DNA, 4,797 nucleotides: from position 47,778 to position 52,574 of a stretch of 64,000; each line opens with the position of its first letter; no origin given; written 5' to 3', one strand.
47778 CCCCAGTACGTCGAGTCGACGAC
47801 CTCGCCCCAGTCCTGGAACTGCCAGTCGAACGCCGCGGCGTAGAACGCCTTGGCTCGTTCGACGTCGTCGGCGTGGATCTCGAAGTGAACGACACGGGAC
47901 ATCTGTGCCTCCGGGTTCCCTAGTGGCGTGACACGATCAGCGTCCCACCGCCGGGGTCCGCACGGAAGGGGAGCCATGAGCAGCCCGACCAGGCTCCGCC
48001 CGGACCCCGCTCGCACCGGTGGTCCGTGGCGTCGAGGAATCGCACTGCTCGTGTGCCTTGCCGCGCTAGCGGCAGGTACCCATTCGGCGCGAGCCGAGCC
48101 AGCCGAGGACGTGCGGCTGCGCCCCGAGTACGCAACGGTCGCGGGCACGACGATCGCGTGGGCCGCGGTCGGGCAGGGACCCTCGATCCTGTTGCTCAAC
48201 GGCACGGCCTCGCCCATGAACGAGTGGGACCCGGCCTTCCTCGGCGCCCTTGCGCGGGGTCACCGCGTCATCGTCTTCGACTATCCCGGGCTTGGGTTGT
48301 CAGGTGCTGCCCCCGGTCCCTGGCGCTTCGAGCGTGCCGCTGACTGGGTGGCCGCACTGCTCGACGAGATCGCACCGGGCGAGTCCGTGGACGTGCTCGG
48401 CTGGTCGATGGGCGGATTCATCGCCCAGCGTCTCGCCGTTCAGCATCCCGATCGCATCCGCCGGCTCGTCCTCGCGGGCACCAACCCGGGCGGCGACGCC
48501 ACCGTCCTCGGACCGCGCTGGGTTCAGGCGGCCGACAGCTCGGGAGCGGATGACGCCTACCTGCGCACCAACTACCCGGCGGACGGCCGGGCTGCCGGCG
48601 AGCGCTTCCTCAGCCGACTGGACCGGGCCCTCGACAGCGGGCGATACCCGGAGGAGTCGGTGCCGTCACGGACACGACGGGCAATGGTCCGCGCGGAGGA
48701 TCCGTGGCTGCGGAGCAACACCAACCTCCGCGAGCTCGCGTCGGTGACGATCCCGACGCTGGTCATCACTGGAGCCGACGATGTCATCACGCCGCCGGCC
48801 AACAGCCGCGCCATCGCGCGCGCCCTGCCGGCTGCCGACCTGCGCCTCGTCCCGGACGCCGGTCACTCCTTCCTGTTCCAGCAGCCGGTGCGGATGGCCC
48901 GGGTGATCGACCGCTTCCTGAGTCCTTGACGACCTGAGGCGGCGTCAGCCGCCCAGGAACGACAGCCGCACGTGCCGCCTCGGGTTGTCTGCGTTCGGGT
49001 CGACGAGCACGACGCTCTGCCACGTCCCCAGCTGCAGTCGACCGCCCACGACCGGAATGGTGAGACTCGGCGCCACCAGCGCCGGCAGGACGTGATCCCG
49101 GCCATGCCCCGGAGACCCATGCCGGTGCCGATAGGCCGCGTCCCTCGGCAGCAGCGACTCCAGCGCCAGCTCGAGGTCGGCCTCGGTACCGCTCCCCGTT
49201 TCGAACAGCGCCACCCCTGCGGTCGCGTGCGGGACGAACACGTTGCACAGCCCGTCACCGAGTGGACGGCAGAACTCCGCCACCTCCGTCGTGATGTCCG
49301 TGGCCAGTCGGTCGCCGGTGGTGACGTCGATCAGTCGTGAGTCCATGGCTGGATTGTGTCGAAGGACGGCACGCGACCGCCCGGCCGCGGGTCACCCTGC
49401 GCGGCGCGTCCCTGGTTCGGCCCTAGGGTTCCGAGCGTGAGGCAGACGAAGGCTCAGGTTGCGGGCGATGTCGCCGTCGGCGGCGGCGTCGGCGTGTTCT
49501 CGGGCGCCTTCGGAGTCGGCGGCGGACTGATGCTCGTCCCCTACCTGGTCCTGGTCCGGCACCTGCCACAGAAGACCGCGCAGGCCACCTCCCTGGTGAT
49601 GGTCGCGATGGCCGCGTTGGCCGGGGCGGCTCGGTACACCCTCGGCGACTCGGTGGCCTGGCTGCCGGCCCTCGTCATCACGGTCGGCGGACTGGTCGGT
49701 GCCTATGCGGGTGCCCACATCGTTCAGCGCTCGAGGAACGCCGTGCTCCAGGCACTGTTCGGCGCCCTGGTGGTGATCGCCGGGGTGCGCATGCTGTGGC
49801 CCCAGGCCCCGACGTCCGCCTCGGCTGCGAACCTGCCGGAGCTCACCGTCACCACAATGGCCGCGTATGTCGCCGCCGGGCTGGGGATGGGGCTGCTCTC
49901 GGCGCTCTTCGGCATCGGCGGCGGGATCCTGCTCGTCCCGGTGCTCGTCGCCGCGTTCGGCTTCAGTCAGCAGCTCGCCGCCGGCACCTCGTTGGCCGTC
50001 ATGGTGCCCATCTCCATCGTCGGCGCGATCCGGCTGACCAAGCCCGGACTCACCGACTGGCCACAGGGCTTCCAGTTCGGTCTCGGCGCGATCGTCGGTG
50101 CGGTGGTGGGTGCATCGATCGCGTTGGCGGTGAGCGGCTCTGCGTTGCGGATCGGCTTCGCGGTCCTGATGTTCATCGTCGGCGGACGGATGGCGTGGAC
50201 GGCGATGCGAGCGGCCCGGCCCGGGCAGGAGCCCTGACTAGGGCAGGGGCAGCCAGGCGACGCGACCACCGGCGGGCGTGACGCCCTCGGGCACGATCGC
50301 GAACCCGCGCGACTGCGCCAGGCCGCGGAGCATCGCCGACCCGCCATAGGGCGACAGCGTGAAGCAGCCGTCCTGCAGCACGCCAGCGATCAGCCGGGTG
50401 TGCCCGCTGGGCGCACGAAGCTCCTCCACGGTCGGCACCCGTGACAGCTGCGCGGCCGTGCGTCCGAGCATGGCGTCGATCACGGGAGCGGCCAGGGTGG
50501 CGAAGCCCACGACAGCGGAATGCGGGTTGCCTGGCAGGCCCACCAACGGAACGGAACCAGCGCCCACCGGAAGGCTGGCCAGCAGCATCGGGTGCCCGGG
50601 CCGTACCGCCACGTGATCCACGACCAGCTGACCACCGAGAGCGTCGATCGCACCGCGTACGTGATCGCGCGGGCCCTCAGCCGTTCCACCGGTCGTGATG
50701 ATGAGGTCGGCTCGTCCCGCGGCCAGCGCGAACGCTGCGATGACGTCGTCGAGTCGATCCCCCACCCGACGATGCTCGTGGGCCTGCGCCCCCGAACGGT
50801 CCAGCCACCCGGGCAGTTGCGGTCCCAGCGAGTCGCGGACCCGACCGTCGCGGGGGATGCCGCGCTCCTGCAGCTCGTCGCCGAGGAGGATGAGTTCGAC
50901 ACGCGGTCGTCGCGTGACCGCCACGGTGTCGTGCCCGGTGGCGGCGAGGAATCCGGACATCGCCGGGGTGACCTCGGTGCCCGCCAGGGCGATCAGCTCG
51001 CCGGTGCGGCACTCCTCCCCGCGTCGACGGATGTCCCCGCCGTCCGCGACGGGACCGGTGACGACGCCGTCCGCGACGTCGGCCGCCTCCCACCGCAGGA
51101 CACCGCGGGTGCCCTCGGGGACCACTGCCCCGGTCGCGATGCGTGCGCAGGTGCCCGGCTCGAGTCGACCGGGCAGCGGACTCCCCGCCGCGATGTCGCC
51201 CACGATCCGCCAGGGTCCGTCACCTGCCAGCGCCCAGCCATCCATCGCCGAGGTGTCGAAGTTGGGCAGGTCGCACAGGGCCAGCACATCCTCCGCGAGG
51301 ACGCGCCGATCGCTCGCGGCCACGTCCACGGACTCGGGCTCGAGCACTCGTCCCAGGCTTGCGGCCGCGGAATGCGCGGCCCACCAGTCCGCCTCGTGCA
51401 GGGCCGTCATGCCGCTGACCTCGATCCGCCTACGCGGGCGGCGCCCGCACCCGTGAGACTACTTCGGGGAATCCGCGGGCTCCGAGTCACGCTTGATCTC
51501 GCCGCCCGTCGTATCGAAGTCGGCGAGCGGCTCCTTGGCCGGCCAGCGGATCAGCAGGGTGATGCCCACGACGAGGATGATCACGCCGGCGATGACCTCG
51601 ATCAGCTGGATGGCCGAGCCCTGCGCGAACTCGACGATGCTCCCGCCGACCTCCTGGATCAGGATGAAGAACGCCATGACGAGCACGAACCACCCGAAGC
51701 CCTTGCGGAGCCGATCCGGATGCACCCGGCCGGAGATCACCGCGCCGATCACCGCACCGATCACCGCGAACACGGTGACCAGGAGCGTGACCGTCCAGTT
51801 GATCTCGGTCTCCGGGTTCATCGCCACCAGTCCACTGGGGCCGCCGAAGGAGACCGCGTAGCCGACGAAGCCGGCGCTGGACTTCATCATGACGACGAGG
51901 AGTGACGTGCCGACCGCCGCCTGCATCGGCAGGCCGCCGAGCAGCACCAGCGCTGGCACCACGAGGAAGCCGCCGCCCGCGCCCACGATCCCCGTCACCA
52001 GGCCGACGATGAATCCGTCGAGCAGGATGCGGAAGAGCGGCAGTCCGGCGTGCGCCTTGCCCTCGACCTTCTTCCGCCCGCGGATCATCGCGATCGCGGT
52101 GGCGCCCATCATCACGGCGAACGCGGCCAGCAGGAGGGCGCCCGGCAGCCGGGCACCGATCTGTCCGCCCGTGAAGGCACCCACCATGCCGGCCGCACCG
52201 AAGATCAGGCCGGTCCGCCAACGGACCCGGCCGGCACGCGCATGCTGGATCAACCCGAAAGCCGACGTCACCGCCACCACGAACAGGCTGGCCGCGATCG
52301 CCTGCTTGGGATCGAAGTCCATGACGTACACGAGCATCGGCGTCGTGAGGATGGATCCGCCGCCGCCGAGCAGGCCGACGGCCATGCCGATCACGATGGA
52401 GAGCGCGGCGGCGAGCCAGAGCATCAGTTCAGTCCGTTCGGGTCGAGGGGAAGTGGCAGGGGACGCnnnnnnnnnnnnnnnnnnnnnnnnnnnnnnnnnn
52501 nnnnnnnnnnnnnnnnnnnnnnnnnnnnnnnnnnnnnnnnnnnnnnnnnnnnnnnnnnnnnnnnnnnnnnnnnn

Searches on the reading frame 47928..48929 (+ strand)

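Call 102: search_protein_families(library=pfam, proteins=[window:47928-48929:+], max_evalue=0.01)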
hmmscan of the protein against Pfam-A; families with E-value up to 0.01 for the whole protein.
window:47928-48929:+ (333 aa): 8 families
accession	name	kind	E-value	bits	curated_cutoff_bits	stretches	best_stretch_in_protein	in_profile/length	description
PF00561.26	Abhydrolase_1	-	2.7e-29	103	25.8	1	85-319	1-244/245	alpha/beta hydrolase fold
PF12697.13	Abhydrolase_6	-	1.1e-23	85.5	26.3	1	87-325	1-216/217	Alpha/beta hydrolase family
PF12146.15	Hydrolase_4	-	2.9e-17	63.2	27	1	87-317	7-236/239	Serine aminopeptidase, S33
PF08386.16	Abhydrolase_4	-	1.2e-05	25.8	21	1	270-331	30-91/103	TAP-like protein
PF00975.26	Thioesterase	-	6.2e-05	23.8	26.4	1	114-172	30-86/226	Thioesterase domain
PF00326.27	Peptidase_S9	-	6.5e-05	23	22.6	0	266-316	137-190/213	Prolyl oligopeptidase family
PF12740.14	PETase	-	0.0069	16.3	28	0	259-292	157-186/263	PET hydrolase-like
PF20408.4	Abhydrolase_11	-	0.0092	16.2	27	0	109-173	29-97/193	Alpha/beta hydrolase domain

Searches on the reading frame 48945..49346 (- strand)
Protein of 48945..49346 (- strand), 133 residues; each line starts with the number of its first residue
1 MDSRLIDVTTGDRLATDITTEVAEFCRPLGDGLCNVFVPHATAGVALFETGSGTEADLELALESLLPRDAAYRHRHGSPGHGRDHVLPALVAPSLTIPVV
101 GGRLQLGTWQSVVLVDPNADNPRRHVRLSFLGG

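Call 49: search_protein_families(library=pfam, proteins=[window:48945-49346:-])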
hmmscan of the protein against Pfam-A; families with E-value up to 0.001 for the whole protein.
window:48945-49346:- (133 aa): 1 family
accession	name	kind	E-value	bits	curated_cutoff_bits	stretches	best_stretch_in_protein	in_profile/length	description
PF01894.22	UPF0047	-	1.2e-27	96.8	27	1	17-128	1-115/117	Uncharacterised protein family UPF0047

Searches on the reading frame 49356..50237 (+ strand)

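Call 49: search_protein_families(library=pfam, proteins=[window:49356-50237:+])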
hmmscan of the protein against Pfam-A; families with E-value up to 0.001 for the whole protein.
window:49356-50237:+ (293 aa): 1 family
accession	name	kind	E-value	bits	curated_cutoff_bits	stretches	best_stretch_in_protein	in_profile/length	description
PF01925.25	TauE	-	9.7e-47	160.1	32.6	2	28-146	119-237/237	Sulfite exporter TauE/SafE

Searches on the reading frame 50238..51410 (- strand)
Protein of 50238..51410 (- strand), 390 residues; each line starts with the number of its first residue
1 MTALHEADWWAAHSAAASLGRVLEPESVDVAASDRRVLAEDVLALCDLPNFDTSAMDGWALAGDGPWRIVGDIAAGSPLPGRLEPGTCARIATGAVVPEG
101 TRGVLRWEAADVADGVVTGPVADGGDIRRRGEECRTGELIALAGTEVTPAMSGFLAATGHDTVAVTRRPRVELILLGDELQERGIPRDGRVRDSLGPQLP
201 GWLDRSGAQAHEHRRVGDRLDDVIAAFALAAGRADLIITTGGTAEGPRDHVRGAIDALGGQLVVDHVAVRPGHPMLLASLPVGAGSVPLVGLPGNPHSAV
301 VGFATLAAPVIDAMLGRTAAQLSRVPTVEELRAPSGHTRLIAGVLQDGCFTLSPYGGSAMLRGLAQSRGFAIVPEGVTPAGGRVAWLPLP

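Call 102: search_protein_families(library=pfam, proteins=[window:50238-51410:-], max_evalue=0.01)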
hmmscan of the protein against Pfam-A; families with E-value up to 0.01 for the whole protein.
window:50238-51410:- (390 aa): 3 families
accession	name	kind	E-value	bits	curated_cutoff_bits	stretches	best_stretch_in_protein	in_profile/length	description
PF03453.22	MoeA_N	-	6.1e-33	114.2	30.8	1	19-159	14-160/160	MoeA N-terminal region (domain I and II)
PF00994.29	MoCF_biosynth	-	3e-25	89.1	26.6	1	173-312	2-143/144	Probable molybdopterin binding domain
PF03454.20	MoeA_C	-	4.1e-06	27.4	22.1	1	326-389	3-72/72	MoeA C-terminal region (domain IV)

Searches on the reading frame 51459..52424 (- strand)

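Call 49: search_protein_families(library=pfam, proteins=[window:51459-52424:-])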
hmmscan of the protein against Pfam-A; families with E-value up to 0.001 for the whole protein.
window:51459-52424:- (321 aa): 1 family
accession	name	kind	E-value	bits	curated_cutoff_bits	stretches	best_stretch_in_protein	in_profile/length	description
PF01925.25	TauE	-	8.5e-49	166.8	32.6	1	6-252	2-235/237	Sulfite exporter TauE/SafE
